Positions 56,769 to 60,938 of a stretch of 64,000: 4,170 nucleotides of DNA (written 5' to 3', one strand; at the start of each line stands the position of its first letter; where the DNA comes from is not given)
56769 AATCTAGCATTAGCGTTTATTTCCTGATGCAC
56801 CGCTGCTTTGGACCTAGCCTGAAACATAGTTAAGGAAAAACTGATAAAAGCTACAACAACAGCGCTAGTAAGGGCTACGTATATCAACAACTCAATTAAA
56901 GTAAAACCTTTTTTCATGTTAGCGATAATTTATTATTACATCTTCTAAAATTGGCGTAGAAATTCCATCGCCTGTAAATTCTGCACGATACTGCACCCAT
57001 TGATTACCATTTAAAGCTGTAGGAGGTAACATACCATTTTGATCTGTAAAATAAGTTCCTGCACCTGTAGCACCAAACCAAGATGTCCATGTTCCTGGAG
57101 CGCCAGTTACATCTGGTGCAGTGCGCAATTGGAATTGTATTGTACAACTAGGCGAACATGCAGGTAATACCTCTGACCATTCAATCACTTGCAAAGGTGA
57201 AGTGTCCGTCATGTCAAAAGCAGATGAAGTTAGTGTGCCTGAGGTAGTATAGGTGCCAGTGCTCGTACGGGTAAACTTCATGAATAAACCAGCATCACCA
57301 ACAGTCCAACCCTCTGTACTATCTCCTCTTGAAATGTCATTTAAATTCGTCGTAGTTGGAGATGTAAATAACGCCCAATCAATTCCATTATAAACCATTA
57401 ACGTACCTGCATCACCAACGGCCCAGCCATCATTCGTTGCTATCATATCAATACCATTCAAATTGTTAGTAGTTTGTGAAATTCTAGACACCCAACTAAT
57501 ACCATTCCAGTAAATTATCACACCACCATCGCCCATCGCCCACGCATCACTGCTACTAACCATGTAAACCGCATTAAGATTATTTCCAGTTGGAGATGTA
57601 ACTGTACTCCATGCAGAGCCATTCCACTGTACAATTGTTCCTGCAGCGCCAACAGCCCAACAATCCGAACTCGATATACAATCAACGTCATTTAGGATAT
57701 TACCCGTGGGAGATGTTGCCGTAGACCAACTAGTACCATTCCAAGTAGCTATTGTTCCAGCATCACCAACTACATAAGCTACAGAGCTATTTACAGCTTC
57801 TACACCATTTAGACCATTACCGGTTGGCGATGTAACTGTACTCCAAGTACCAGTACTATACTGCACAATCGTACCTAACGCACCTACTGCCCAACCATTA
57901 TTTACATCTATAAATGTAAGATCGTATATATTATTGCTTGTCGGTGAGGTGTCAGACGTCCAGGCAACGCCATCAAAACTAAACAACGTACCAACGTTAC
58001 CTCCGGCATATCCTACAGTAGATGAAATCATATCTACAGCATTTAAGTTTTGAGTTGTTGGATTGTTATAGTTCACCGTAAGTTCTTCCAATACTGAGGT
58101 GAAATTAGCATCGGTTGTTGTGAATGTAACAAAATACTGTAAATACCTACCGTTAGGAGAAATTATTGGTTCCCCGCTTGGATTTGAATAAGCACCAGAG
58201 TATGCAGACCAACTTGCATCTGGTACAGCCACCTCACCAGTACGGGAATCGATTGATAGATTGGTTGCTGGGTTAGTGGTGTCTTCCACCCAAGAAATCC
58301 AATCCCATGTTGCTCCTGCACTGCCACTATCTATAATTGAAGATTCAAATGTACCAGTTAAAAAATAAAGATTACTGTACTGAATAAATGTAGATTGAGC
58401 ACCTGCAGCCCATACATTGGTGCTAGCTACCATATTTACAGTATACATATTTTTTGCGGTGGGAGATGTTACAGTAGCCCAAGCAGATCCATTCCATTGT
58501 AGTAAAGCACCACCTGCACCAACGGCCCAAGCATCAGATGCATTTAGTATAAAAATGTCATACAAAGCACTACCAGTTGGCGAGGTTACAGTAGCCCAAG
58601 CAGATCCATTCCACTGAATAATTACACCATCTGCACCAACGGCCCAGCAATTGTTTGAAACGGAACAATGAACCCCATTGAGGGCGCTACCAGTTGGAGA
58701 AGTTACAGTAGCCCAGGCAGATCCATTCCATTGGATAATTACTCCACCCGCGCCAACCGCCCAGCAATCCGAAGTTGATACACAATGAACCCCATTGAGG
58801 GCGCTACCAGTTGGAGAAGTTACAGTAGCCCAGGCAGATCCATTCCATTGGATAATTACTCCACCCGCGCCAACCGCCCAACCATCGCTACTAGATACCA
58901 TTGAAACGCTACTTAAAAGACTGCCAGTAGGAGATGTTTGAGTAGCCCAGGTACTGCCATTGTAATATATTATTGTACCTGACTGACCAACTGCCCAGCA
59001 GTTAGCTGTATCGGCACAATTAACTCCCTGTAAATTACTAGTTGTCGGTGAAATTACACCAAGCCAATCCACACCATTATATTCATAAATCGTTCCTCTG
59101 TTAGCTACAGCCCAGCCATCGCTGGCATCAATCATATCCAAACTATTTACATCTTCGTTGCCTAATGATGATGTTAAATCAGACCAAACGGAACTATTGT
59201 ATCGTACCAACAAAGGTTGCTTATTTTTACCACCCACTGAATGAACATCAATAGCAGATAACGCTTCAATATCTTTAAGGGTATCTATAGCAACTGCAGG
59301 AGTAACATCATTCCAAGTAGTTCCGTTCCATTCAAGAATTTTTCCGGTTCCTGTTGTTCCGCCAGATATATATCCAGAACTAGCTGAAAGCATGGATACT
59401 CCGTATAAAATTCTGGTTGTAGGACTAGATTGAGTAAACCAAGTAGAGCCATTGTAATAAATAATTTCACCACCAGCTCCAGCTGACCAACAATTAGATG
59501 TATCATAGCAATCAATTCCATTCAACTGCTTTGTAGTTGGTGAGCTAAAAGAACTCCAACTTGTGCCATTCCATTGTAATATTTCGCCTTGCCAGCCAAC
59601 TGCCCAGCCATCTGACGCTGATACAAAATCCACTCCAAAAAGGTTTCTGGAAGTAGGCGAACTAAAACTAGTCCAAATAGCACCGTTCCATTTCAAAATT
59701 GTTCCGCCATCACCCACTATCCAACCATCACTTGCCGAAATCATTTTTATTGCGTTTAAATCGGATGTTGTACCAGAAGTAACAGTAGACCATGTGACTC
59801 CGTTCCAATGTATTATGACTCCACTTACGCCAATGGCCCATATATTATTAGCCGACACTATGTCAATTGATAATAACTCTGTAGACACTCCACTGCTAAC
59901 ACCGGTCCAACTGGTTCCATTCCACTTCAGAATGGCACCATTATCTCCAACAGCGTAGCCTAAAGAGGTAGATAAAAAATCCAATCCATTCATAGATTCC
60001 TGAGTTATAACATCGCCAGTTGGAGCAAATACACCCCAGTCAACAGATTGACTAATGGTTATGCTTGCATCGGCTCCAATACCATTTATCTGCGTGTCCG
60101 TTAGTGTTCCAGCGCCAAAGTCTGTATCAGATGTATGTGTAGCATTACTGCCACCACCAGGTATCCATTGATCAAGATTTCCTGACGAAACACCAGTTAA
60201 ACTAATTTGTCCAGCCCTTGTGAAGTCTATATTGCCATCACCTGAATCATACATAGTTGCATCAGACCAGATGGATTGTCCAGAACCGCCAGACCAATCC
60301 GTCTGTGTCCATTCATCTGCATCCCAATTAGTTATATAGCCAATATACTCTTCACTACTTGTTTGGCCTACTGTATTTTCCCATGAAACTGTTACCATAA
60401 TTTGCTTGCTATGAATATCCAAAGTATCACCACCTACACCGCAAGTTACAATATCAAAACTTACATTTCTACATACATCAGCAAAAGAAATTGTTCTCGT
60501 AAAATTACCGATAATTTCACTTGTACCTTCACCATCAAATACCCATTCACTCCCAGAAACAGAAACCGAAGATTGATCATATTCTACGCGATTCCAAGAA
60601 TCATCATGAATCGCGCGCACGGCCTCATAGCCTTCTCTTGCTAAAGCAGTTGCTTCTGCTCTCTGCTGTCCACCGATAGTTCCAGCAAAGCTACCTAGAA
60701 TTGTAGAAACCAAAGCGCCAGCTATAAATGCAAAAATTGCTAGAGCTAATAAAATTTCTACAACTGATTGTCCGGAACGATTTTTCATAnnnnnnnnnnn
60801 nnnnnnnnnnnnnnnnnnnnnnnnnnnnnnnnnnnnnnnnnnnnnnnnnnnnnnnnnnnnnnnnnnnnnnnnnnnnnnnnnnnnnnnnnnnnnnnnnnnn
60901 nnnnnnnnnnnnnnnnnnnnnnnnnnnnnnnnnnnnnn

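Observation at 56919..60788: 1289-aa protein with a cleavable prepilin (class III) N-terminus fused to about 20 ~39-aa beta-propeller blades and two paralogous ~90-aa modules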

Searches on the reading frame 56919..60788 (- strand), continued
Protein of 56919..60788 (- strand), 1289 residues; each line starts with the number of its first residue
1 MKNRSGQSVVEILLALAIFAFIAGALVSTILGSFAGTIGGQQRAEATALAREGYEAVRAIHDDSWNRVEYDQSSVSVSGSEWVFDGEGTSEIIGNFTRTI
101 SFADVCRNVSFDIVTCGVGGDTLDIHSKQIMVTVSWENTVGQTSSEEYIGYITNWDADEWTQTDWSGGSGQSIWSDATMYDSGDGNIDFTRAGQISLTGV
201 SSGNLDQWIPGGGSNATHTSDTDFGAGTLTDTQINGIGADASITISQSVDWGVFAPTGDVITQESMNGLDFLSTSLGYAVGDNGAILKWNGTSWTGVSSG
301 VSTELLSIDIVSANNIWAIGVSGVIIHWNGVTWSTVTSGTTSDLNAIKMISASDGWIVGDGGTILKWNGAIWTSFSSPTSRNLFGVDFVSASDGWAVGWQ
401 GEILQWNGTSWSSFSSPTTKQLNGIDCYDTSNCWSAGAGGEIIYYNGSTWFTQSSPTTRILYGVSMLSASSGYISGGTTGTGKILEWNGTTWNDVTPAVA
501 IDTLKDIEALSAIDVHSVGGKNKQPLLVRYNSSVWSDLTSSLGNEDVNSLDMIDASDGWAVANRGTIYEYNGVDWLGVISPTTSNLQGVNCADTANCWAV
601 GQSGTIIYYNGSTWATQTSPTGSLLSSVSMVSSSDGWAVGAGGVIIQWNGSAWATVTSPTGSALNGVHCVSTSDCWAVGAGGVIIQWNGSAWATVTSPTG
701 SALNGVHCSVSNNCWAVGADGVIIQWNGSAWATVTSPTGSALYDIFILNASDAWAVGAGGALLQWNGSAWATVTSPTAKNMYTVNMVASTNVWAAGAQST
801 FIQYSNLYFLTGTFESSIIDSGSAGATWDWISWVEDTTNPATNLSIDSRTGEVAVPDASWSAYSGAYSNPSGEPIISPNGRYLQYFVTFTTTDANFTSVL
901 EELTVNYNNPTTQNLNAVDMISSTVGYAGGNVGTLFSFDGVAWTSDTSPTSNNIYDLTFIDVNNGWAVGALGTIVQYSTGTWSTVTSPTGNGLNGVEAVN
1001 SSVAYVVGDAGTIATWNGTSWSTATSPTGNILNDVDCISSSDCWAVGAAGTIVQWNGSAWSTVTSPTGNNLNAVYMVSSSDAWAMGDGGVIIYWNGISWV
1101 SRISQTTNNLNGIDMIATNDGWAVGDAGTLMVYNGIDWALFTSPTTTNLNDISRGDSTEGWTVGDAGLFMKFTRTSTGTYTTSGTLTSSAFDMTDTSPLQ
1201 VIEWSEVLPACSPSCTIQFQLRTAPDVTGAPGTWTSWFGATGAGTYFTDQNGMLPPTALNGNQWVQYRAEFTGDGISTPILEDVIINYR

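Call 38: find_encoding_contigs(protein=P0014, flank=6000, max_places=1)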
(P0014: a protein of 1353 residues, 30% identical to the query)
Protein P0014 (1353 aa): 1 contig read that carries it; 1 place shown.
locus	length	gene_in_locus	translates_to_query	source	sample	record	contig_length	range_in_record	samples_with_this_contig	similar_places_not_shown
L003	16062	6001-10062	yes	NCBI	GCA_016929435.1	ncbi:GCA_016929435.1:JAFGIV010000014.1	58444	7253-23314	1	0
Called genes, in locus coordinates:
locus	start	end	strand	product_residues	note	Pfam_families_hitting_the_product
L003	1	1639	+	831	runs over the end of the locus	PF00672:HAMP, PF00512:HisKA, PF02518:HATPase_c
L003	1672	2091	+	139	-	PF00072:Response_reg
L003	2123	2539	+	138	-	PF00072:Response_reg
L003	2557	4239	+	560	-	PF05157:MshEN, PF00437:T2SSE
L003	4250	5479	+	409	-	PF28597:T2SSF_N (weak), PF00482:T2SSF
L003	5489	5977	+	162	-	-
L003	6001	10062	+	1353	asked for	PF14870:PSII_BNR (faint)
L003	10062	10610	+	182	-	-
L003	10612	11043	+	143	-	-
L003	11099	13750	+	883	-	PF11104:PilM_2, PF06723:MreB_Mbl (faint), PF14450:FtsA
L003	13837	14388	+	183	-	PF07963:N_methyl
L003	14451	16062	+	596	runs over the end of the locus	PF07963:N_methyl, PF13620:CarboxypepD_reg, PF13715:CarbopepD_reg_2 (faint)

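Call 40: predict_structure(alignment_id=A1)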
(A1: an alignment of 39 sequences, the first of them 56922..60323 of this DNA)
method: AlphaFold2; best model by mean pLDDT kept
length: 1134 residues; sequences in the alignment: 39
mean_pLDDT: 88.4   pTM: 0.53
mean pLDDT of the five models: 88.4, 88.3, 87.4, 87.1, 79.2
residues with pLDDT >= 90: 696; 70-90: 339; 50-70: 79; < 50: 20
segments of 3 or more residues with pLDDT < 50: 46-49, 102-107
pLDDT, mean of each block of 10 residues (from residue 1): 58 65 56 60 61 77 84 93 79 85 53 86 87 75 84 93 96 90 93 95 97 93 96 95 97 94 95 94 94 93 92 92 80 92 72 84 64 65 59 90 88 81 85 93 96 92 96 95 97 96 96 96 97 96 96 94 97 94 96 94 95 94 91 89 87 92 88 85 80 94 91 81 93 88 89 86 95 96 88 96 95 97 93 97 95 97 94 97 96 97 95 98 95 96 94 97 91 90 84 93 91 85 67 85 88 84 93 87 90 86 89 87 84 76
secondary structure, 60 per line:
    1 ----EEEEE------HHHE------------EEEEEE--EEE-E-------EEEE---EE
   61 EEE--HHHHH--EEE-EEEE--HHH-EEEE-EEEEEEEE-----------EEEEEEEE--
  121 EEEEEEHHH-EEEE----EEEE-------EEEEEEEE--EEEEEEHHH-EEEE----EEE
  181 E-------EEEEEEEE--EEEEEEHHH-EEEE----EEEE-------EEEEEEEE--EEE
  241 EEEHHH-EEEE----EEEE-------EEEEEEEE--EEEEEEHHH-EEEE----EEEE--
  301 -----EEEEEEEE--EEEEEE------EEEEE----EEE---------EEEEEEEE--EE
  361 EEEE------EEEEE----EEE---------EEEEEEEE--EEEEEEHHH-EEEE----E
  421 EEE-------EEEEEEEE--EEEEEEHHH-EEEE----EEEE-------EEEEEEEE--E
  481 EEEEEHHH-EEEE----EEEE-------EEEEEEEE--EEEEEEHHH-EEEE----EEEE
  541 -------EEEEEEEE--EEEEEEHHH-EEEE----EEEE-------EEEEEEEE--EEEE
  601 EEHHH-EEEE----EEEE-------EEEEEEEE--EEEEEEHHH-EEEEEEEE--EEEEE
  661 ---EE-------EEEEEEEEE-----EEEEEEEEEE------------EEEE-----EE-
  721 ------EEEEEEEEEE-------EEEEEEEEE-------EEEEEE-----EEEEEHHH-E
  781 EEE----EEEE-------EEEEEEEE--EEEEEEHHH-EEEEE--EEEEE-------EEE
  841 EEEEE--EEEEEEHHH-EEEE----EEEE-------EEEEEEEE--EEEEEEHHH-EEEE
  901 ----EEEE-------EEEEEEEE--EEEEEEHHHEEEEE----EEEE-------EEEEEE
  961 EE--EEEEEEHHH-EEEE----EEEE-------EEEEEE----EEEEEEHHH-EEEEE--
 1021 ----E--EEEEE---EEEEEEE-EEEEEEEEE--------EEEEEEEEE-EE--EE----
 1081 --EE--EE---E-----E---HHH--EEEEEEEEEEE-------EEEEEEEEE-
elements in order (helices of 4 or more, strands of 3 or more residues): E5-9 E32-37 E40-42 E52-55 E59-63 H66-70 E73-75 E77-80 E87-90 E92-99 E111-118 E121-126 E131-134 E139-142 E150-157 E160-165 E170-173 E178-181 E189-196 E199-204 E209-212 E217-220 E228-235 E238-243 E248-251 E256-259 E267-274 E277-282 E287-290 E295-298 E306-313 E316-321 E328-332 E337-339 E349-356 E359-364 E371-375 E380-382 E392-399 E402-407 E412-415 E420-423 E431-438 E441-446 E451-454 E459-462 E470-477 E480-485 E490-493 E498-501 E509-516 E519-524 E529-532 E537-540 E548-555 E558-563 E568-571 E576-579 E587-594 E597-602 E607-610 E615-618 E626-633 E636-641 E646-653 E656-660 E673-681 E687-696 E709-712 E727-736 E744-752 E760-765 E771-775 E780-783 E788-791 E799-806 E809-814 E819-823 E826-830 E838-845 E848-853 E858-861 E866-869 E877-884 E887-892 E897-900 E905-908 E916-923 E926-931 E935-939 E944-947 E955-962 E965-970 E975-978 E983-986 E994-999 E1004-1009 E1014-1018 E1028-1032 E1036-1042 E1044-1052 E1061-1069 E1107-1117 E1125-1133

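Call 43: fold_search(model_id=the predicted structure, library=pdb)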
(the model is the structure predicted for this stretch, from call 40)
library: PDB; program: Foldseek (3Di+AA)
matches with E <= 10: 1739; with E <= 0.001: 1148
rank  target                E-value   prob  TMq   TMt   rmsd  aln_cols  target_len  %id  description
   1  8s9p_B                8.9e-21  1.00  0.17  0.20  30.3      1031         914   10  1:1:1 agrin/LRP4/MuSK complex (released 2023-05-17)
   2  5fkt_B                8.3e-18  1.00  0.23  0.34  14.1       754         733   13  Unraveling the first step of xyloglucan degradation by the soil saprophyte Cellvibrio japonicus through the functional (released 2015-11-04)
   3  5fkq_A                3.0e-17  1.00  0.23  0.34  14.0       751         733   12  Unraveling the first step of xyloglucan degradation by the soil saprophyte Cellvibrio japonicus through the functional (released 2015-11-04)
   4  9d5n_CH               1.9e-16  1.00  0.24  0.42  12.5       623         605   10  48-nm doublet microtubule from Trichomonas vaginalis strain G3 (released 2025-05-14)
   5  5fkt_A                2.1e-16  1.00  0.23  0.34  14.0       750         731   13  Unraveling the first step of xyloglucan degradation by the soil saprophyte Cellvibrio japonicus through the functional (released 2015-11-04)
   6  5jwz_B                3.4e-16  1.00  0.22  0.33  14.5       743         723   13  Structure of a Putative Xyloglucanase from the Cellulolytic Bacteria Streptomyces sp. SirexAA-E (released 2016-06-01)
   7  6p2n                  8.2e-16  1.00  0.23  0.33  14.1       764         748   12  Crystal structure of Paenibacillus graminis GH74 (PgGH74) (released 2019-07-31)
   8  4a2m_D                9.7e-16  1.00  0.23  0.32  18.4       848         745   10  Structure of the periplasmic domain of the heparin and heparan sulphate sensing hybrid two component system BT4663 in  (released 2012-05-02)
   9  7rro_e                1.2e-15  1.00  0.25  0.43  13.0       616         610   13  Structure of the 48-nm repeat doublet microtubule from bovine tracheal cilia (released 2021-10-27)
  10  6p2m_A                1.3e-15  1.00  0.22  0.34  14.2       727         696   14  Crystal structure of the Caldicellulosiruptor lactoaceticus GH74 (ClGH74a) enzyme in complex with LLG xyloglucan (released 2019-07-31)
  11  7mq8_LQ               1.3e-15  1.00  0.24  0.32  12.5       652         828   10  Cryo-EM structure of the human SSU processome, state pre-A1 (released 2021-09-22)
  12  4a2m_A                1.4e-15  1.00  0.23  0.31  18.5       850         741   11  Structure of the periplasmic domain of the heparin and heparan sulphate sensing hybrid two component system BT4663 in  (released 2012-05-02)
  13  7d4i_B1               1.4e-15  1.00  0.30  0.38   9.9       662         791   10  Cryo-EM structure of 90S small ribosomal precursors complex with the DEAH-box RNA helicase Dhr1 (State F) (released 2021-10-06)
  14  4a2m_B                1.7e-15  1.00  0.23  0.31  18.6       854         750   10  Structure of the periplasmic domain of the heparin and heparan sulphate sensing hybrid two component system BT4663 in  (released 2012-05-02)
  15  7mqa_LQ               2.0e-15  1.00  0.25  0.33  12.5       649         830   10  Cryo-EM structure of the human SSU processome, state post-A1 (released 2021-09-22)
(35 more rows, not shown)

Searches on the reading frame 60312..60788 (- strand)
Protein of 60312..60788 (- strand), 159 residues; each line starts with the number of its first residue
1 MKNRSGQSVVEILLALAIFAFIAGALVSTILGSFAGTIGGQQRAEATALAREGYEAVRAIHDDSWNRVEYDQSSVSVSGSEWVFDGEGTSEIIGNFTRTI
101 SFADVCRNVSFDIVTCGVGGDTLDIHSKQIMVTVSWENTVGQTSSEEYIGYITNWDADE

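Call 48: search_protein_families(library=pfam, proteins=[window:60312-60788:-], max_evalue=10)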
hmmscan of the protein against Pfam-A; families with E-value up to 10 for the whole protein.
seq(159 aa): 3 families
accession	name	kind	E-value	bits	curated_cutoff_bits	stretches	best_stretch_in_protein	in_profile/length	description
PF07963.17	N_methyl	-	0.00015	21.6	21.2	1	1-26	1-26/27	Prokaryotic N-terminal methylation motif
PF16931.10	Phage_holin_8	-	0.068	13.8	26.4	1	5-55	6-57/121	Putative phage holin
PF17440.7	Thiol_cytolys_C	-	0.083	13.5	23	1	60-116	13-67/102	Thiol-activated cytolysin beta sandwich domain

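Call 49: search_protein_families(library=ncbifam, proteins=[window:60312-60788:-], max_evalue=10)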
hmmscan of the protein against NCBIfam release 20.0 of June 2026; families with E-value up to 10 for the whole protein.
seq(159 aa): 5 families
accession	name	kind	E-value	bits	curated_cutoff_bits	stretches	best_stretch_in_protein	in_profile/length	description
NF041013.1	T4P_ComGE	equivalog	0.0013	18.8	49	1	3-46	2-45/83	competence type IV pilus minor pilin ComGE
NF045889.1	ICE_Mbov_0396_TM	equivalog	0.08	12.4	70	1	12-96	103-184/306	Mbov_0396 family ICE element transmembrane protein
TIGR01707.1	gspI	equivalog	0.085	13.4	44.35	1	8-33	3-28/101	type II secretion system minor pseudopilin GspI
NF047380.1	photo_II_xxx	equivalog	0.09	13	80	1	55-82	27-54/75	photosystem II protein, Psb35-related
TIGR02598.1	TIGR02598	subfamily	0.14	12.4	51.4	1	7-90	2-79/151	Verru_Chthon cassette protein B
